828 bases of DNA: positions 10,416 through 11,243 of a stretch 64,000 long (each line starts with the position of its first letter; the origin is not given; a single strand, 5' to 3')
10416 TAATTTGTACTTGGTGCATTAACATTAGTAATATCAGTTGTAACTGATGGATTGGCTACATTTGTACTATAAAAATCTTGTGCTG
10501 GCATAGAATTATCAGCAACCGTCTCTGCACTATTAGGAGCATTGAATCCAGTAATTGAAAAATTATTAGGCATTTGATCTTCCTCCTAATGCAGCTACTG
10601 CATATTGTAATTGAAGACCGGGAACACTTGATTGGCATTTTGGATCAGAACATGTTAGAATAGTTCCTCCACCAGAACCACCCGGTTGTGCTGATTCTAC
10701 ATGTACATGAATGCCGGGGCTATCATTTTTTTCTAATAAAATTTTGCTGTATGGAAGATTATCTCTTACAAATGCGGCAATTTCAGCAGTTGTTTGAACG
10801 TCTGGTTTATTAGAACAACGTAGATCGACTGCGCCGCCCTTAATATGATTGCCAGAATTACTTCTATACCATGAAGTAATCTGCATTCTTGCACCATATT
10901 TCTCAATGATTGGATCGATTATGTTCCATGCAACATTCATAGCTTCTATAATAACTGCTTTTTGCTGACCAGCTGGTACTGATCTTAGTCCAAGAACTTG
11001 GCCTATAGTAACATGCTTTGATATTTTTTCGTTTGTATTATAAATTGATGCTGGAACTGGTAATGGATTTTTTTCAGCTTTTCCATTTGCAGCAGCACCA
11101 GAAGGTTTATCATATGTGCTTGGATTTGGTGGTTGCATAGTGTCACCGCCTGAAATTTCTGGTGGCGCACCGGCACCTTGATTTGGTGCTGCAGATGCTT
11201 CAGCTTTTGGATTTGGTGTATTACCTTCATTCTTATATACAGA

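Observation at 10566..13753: Cell-puncturing apparatus split into two genes with two different peptidoglycan hydrolase domains; PAAR tip encoded far away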

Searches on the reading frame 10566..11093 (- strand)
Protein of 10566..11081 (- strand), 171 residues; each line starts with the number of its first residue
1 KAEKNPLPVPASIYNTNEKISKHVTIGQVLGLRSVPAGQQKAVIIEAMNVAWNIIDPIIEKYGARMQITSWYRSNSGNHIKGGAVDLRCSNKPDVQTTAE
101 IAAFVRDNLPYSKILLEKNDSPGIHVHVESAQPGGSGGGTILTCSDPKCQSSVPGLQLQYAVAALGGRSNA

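Call 20: search_dna_similar(query=window:10566-11081:-, collection=phages, mode=protein, max_rows=40, max_evalue=0.01)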
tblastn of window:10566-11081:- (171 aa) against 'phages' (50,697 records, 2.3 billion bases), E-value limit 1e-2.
Records with a match: 42; places in all: 42; records where one place covers at least 80% of the query: 2.
Best place of each record, by identity: <60% 42.
By first word of the organism name: Bacteroides 19; Pseudomonas 15; Methylophilales 4; Rhizobium 1; phage 1; Synechococcus 1; Bacteriophage 1.
By host as written in the record: Pseudomonas aeruginosa PAO1 5; Bacteroides ovatus DA687 5; Methylophilales_sp._H5P1 4; - 4; Bacteroides fragilis DA503 3; Pseudomonas aeruginosa 3; Bacteroides ovatus DA745 3; Pseudomonas putida PpG1 2; and 12 more.
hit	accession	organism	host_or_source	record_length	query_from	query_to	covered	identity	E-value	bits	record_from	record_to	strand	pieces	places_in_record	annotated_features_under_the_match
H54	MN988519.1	Rhizobium phage RHph_I1_18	Rhizobium phaseoli I1_18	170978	5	160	91%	40.4%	9e-24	102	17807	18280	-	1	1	baseplate hub subunit and tail lysozyme protein | hypothetical protein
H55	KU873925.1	Pseudomonas phage pf16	Pseudomonas putida PpG1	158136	22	148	74%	30.1%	4e-8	57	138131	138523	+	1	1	hypothetical protein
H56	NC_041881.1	Pseudomonas phage pf16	Pseudomonas putida PpG1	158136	22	148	74%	30.1%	4e-8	57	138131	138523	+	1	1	baseplate hub subunit and tail lysozyme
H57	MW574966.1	phage 023Pt_psg01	unknown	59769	19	159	82%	23.9%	5e-4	45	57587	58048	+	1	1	peptidase M15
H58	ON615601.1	Synechococcus phage BUCT-ZZ01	Synechococcus elongatus PCC 7942 = ...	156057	43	146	61%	31.3%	4e-3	42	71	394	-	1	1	baseplate hub subunit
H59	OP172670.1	Bacteroides phage BF503P1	Bacteroides fragilis DA503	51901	25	126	60%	31.9%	2e-5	50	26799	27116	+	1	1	hypothetical protein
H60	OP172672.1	Bacteroides phage BF503P4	Bacteroides fragilis DA503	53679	25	126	60%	31.9%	2e-5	50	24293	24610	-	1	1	hypothetical protein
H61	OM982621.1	Pseudomonas phage Astolliot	Pseudomonas syringae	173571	7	126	70%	26.4%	2e-3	43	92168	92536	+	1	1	hypothetical protein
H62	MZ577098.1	Methylophilales phage Melnitz-3 EXVC039M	Methylophilales_sp._H5P1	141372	20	131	65%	28.1%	3e-5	49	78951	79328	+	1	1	baseplate hub subunit/tail lysozyme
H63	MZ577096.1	Methylophilales phage Melnitz-2 EXVC040M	Methylophilales_sp._H5P1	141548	20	131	65%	28.1%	3e-5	49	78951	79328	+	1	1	baseplate hub subunit/tail lysozyme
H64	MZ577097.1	Methylophilales phage Melnitz EXVC044M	Methylophilales_sp._H5P1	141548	20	131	65%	28.1%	3e-5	49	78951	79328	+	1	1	baseplate hub subunit/tail lysozyme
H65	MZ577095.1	Methylophilales phage Melnitz-1 EXVC043M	Methylophilales_sp._H5P1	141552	20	131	65%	28.1%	3e-5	49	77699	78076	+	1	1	baseplate hub subunit/tail lysozyme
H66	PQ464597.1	Pseudomonas phage Milchi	Pseudomonas poae Z9_5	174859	7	131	73%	24.6%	2e-3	43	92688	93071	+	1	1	endolysin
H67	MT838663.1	Bacteriophage sp.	human fecal samples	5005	14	126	66%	26.8%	3e-5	49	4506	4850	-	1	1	record has no annotation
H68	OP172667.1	Bacteroides phage BF486P2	Bacteroides fragilis DA486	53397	23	126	61%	28.7%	2e-5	49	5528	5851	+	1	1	hypothetical protein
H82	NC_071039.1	Pseudomonas phage vB_PaeM_PA5oct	-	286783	19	126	63%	26.9%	4e-3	42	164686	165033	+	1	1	PAAR motif of membran proteins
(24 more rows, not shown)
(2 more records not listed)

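Call 21: get_annotated_region(hit=H64, flank=5000)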
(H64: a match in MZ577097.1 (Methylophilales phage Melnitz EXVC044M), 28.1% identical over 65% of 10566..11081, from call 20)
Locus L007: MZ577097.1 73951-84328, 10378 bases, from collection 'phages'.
description: Methylophilales phage Melnitz EXVC044M, complete genome.
organism: Methylophilales phage Melnitz EXVC044M (NCBI taxid 2832338)
taxonomy: Viruses; Duplodnaviria; Heunggongvirae; Uroviricota; Caudoviricetes; Kyanoviridae
host: Methylophilales_sp._H5P1; source: -; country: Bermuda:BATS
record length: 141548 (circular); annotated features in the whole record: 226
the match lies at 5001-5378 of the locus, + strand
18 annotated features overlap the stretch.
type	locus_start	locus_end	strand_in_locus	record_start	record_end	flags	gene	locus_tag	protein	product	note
CDS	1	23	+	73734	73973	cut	-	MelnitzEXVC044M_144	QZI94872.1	hypothetical protein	-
CDS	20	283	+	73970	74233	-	-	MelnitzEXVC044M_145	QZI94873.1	hypothetical protein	-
CDS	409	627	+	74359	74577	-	-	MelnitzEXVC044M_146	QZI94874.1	hypothetical protein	-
tRNA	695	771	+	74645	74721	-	-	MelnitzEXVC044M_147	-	tRNA-Arg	-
CDS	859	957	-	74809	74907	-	-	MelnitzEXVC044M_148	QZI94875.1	hypothetical protein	-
CDS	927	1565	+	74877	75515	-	-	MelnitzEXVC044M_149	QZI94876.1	hypothetical protein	-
CDS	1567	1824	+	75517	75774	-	-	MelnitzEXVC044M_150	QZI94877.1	hypothetical protein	-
CDS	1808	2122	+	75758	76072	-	-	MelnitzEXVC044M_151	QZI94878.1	hypothetical protein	-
CDS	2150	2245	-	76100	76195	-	-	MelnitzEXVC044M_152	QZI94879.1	hypothetical protein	-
tRNA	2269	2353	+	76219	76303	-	-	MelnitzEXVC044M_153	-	tRNA-Leu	-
CDS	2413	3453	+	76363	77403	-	-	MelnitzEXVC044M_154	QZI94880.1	OB domain protein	Gp5 N-terminal OB domain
CDS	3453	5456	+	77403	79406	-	-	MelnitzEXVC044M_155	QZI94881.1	baseplate hub subunit/tail lysozyme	-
CDS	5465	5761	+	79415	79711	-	-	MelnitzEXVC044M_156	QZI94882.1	hypothetical protein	-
CDS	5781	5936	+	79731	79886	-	-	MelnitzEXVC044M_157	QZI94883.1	hypothetical protein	-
CDS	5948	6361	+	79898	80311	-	-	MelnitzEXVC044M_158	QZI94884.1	nuclease-like protein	-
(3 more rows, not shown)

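Call 23: get_annotated_region(hit=H82, flank=4000)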
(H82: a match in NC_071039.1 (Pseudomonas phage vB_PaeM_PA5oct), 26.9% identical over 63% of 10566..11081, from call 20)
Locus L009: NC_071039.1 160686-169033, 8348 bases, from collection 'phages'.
description: Pseudomonas phage vB_PaeM_PA5oct, complete genome.
organism: Pseudomonas phage vB_PaeM_PA5oct (NCBI taxid 2163605)
taxonomy: Viruses; Duplodnaviria; Heunggongvirae; Uroviricota; Caudoviricetes; Arenbergviridae; Wroclawvirus; Wroclawvirus PA5oct
host: -; source: -; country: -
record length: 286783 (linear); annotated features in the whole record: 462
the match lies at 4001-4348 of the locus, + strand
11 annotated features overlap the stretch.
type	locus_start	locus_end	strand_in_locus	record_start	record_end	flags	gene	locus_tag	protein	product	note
CDS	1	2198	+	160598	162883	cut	-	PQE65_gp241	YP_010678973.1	ribonucleotide reductase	ESI-MS/MS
CDS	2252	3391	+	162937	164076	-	-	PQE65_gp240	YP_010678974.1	ribonucleotide reductase class Ia beta subunit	ESI-MS/MS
CDS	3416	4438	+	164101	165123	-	-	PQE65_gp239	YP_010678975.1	PAAR motif of membran proteins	ESI-MS/MS; putative baseplate hub sub and tail lysozyme, muramoyl-pentapeptidase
CDS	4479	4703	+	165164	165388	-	-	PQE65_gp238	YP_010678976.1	hypothetical protein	-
CDS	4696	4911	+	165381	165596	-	-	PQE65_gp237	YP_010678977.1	hypothetical protein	-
CDS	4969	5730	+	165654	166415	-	-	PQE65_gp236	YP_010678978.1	metallophosphoesterase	-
CDS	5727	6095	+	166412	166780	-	-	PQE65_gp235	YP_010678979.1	hypothetical protein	-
CDS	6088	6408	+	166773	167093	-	-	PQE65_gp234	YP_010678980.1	hypothetical protein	-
CDS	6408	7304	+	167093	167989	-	-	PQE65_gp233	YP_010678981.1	thymidylate synthase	ESI-MS/MS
CDS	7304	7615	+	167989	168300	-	-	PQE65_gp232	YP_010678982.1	hypothetical protein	-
CDS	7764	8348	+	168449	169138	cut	-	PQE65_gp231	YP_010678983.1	GTP cyclohydrolase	ESI-MS/MS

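Call 27: search_solved_structures(query=A2, max_evalue=10, show_alignments=2)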
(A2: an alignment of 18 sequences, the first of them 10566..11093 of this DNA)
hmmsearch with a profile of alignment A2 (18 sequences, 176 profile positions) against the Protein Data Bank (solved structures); distinct sequences matched with E-value up to 10: 28.
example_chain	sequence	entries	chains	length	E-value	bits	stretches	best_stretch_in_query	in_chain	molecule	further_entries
3ho5_H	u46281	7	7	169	0.0012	21.6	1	67-136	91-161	Sonic hedgehog protein | Sonic hedgehog protein N-product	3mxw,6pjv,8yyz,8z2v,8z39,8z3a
6e1h_C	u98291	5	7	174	0.0012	21.5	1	67-136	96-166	Sonic hedgehog protein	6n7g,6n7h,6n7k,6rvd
3m1n_A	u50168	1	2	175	0.0013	21.5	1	67-136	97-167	Sonic hedgehog protein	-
6oev_C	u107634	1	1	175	0.0013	21.5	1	67-136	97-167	Sonic hedgehog protein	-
6dmy_B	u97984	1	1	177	0.0013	21.4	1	67-136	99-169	Sonic hedgehog protein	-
4c4m_A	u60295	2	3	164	0.0015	21.2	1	67-136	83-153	SONIC HEDGEHOG PROTEIN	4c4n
2wg4_A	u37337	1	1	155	0.0015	21.2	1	67-135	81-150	SONIC HEDGEHOG PROTEIN N-PRODUCT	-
3n1r_A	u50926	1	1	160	0.0015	21.2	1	67-135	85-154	Sonic hedgehog protein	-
1vhh_A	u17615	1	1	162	0.0016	21.1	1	67-135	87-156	SONIC HEDGEHOG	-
2wfx_A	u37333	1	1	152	0.0018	21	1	67-135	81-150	SONIC HEDGEHOG PROTEIN N-PRODUCT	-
4d49_A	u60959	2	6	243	0.0024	20.5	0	18-58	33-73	ARMADILLO REPEAT PROTEIN ARM00027 | YIII(Dq.V1)4CPAF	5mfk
6rmg_B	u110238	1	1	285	0.0033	20.1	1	67-136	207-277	Sonic hedgehog protein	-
7rpk_H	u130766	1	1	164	0.0034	20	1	67-134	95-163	Sonic hedgehog protein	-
3d1m_A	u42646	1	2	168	0.0037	19.9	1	67-134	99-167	Sonic hedgehog protein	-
5mfb_A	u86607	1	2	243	0.0041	19.8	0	17-58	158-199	YIII(Dq)4CqI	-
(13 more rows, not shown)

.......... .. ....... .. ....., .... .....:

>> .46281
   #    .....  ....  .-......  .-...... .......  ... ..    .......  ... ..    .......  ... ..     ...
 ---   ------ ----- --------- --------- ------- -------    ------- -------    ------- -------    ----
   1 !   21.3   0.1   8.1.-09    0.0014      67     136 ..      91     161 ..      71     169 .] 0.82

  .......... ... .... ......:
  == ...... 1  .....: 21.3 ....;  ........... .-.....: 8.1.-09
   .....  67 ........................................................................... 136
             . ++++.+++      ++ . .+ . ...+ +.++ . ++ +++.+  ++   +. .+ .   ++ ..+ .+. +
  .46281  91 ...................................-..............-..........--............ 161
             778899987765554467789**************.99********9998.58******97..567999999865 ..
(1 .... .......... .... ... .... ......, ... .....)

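Call 35: predict_structure(alignment_id=A2)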
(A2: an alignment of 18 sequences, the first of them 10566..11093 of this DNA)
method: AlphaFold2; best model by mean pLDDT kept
length: 175 residues; sequences in the alignment: 18
mean_pLDDT: 91.5   pTM: 0.87
mean pLDDT of the five models: 91.5, 91.2, 90.6, 90.5, 89.6
residues with pLDDT >= 90: 140; 70-90: 27; 50-70: 4; < 50: 4
segments of 3 or more residues with pLDDT < 50: 173-175
pLDDT, mean of each block of 10 residues (from residue 1): 83 95 97 94 94 98 97 89 88 93 97 97 86 95 94 93 88 44
secondary structure, 60 per line:
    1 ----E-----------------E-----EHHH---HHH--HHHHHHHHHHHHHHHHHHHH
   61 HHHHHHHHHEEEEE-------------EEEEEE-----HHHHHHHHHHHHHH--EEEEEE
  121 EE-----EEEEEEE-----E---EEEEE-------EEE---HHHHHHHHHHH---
elements in order: H41-69 E70-74 E88-93 H99-112 E115-122 E128-134 E144-148 E156-158 H162-172

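Call 38: fold_search(model_id=the predicted structure, library=pdb)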
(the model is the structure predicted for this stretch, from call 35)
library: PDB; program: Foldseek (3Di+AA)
matches with E <= 10: 341; with E <= 0.001: 0
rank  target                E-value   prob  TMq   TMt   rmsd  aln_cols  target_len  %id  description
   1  1lbu                  2.4e-03  1.00  0.40  0.34   5.9       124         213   18  HYDROLASE METALLO (ZN) DD-PEPTIDASE (released 1996-11-08)
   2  3rch_B                2.4e-01  0.35  0.26  0.12   4.7        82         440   11  Crystal structure of Human aromatic L-amino acid decarboxylase (AADC) in the open conformation with LLP and PLP bound  (released 2011-10-19)
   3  9gbv_A                2.4e-01  0.09  0.23  0.06  19.7       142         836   12  E.coli gyrase holocomplex with chirally wrapped 217 bp DNA fragment (released 2024-08-21)
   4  5npp_B                2.6e-01  0.13  0.24  0.08  16.8       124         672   15  2.22A STRUCTURE OF THIOPHENE2 AND GSK945237 WITH S.AUREUS DNA GYRASE AND DNA (released 2017-07-12)
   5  9dcx                  2.7e-01  0.20  0.27  0.20  10.7       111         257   14  Crystal Structure of designed allosteric facilitated dissociation switch AS1 (released 2025-08-20)
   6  6fqv_A                2.9e-01  0.12  0.25  0.11  16.9       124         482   15  2.60A BINARY COMPLEX OF S.AUREUS GYRASE with UNCLEAVED DNA (released 2018-04-04)
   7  7fvs_B                2.9e-01  0.12  0.25  0.08  17.0       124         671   15  Crystal Structure of S. aureus gyrase in complex with 4-[[1-[(1-chloro-6,7-dihydro-5H-cyclopenta[c]pyridin-6-yl)methyl (released 2023-06-28)
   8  2xcr_U                3.1e-01  0.11  0.23  0.07  17.2       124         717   15  The 3.5A crystal structure of the catalytic core (B'A' region) of Staphylococcus aureus DNA Gyrase complexed with GSK2 (released 2010-08-04)
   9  8ab1_C                3.3e-01  0.15  0.22  0.40   5.5        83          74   13  Crystal structure of the PulL-PulM C-terminal domain heterocomplex (released 2023-01-11)
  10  9n39_B                3.3e-01  0.08  0.22  0.07  17.0       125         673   17  DNA gyrase complexed with uncleaved DNA and Compound 185 to 2.25 A resolution (released 2025-04-09)
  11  8ora                  3.5e-01  0.33  0.29  0.12   7.5        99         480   10  Human holo aromatic L-amino acid decarboxylase (AADC) external aldimine with L-Dopa methylester (released 2023-08-30)
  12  2xcs_D                3.5e-01  0.09  0.23  0.08  16.9       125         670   17  The 2.1A crystal structure of S. aureus Gyrase complex with GSK299423 and DNA (released 2010-08-04)
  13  4bul_C                3.5e-01  0.09  0.23  0.08  16.9       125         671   16  Novel hydroxyl tricyclics (e.g. GSK966587) as potent inhibitors of bacterial type IIA topoisomerases (released 2013-08-07)
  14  8cmx_B                4.0e-01  0.28  0.28  0.12   7.0        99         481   14  Structure of sphingosine-1-phosphate lyase (SPL) from Aspergillus fumigatus (released 2024-01-03)
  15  3rbf_B                4.0e-01  0.20  0.28  0.13   9.3       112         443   12  Crystal structure of Human aromatic L-amino acid decarboxylase (AADC) in the apo form (released 2011-10-19)
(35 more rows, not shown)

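Call 53: search_protein_families(library=pfam, proteins=[L007:2413-3453:+, L007:3453-5456:+, L007:5465-5761:+, L009:3416-4438:+], max_evalue=0.05)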
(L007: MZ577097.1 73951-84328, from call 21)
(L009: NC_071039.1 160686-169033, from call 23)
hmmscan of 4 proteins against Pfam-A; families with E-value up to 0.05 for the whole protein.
L007:2413-3453:+ (346 aa): 3 families
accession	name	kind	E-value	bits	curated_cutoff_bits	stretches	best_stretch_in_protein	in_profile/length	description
PF06714.17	Gp5_OB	-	4.8e-17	63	25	1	41-160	10-123/144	Gp5 N-terminal OB domain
PF02557.22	VanY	-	0.00011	22.4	25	1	229-282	20-79/132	D-alanyl-D-alanine carboxypeptidase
PF04717.18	Phage_base_V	-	0.016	16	23.8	1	17-66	3-45/75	Type VI secretion system/phage-baseplate injector OB domain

L007:3453-5456:+ (667 aa): 4 families
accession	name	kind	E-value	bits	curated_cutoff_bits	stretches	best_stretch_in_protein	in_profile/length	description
PF06714.17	Gp5_OB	-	0.00018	22.2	25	1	24-76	71-121/144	Gp5 N-terminal OB domain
PF22178.3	Gp5_trimer_C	-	0.00022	21.8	30.9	1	104-194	19-107/112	Bacteriophage T4 gp5 C-terminal trimerisation domain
PF10106.14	DUF2345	-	0.02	15.2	30.7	0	173-207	32-66/151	Uncharacterized protein conserved in bacteria (DUF2345)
PF02557.22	VanY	-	0.043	14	25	0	575-601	54-80/132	D-alanyl-D-alanine carboxypeptidase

L007:5465-5761:+ (98 aa): 1 family
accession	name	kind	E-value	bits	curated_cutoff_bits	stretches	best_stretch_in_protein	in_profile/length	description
PF05488.18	PAAR_motif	-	2.8e-08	34.3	27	1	22-55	38-68/70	PAAR motif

L009:3416-4438:+ (340 aa): 1 family
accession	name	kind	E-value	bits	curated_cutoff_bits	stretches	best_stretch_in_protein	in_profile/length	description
PF05488.18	PAAR_motif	-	2.7e-17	63.2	27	2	25-83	13-65/70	PAAR motif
